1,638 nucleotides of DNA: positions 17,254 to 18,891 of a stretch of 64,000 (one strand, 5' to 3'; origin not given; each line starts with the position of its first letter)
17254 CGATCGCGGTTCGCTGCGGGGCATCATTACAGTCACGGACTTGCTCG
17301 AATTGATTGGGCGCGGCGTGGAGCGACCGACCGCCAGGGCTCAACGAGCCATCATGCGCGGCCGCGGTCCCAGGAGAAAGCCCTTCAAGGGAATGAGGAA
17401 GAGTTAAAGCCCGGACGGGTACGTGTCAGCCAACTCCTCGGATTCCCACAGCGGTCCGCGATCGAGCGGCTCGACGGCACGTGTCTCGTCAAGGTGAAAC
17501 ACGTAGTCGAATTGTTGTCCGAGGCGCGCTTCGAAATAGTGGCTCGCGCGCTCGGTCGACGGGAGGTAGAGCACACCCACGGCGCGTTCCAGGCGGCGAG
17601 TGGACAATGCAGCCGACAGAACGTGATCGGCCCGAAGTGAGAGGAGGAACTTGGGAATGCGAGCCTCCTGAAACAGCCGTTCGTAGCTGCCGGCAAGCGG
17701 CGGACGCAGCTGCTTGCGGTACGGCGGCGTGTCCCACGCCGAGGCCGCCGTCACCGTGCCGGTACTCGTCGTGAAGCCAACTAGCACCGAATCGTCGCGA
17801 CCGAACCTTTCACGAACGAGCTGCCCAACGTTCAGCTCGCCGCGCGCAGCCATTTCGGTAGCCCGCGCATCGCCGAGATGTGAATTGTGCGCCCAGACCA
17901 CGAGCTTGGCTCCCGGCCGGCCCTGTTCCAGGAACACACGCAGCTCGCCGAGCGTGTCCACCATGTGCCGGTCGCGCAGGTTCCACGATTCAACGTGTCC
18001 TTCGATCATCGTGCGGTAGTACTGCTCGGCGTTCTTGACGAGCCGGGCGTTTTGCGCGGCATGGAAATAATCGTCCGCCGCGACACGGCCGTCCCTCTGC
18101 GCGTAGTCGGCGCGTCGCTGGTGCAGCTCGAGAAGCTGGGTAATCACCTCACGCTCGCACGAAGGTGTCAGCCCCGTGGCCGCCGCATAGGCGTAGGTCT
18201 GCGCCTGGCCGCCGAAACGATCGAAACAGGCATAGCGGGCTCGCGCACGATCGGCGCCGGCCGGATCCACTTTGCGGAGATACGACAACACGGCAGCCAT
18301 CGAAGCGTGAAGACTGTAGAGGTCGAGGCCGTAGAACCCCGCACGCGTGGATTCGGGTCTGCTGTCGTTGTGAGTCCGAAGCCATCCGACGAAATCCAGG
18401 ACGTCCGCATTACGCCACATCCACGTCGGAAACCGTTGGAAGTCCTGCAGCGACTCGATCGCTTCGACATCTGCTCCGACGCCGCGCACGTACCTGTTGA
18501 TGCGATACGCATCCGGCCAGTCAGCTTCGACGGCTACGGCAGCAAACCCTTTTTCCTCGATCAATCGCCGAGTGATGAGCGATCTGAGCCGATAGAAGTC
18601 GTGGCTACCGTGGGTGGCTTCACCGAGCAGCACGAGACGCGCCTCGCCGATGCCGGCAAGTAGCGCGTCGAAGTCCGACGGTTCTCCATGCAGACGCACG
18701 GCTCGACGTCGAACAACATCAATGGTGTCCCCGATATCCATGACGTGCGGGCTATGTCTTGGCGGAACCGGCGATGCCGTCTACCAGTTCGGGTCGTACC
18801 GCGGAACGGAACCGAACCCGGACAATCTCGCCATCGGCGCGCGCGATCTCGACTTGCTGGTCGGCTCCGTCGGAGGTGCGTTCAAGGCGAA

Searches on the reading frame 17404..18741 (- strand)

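Call 75: search_protein_families(library=pfam, proteins=[window:17404-18741:-], max_evalue=0.0001)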
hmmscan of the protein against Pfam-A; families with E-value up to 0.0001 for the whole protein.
window:17404-18741:- (445 aa): 1 family
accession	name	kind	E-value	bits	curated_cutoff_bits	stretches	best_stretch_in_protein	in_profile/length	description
PF05139.19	Erythro_esteras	-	3e-132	442.1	26.4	1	61-420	1-358/358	Erythromycin esterase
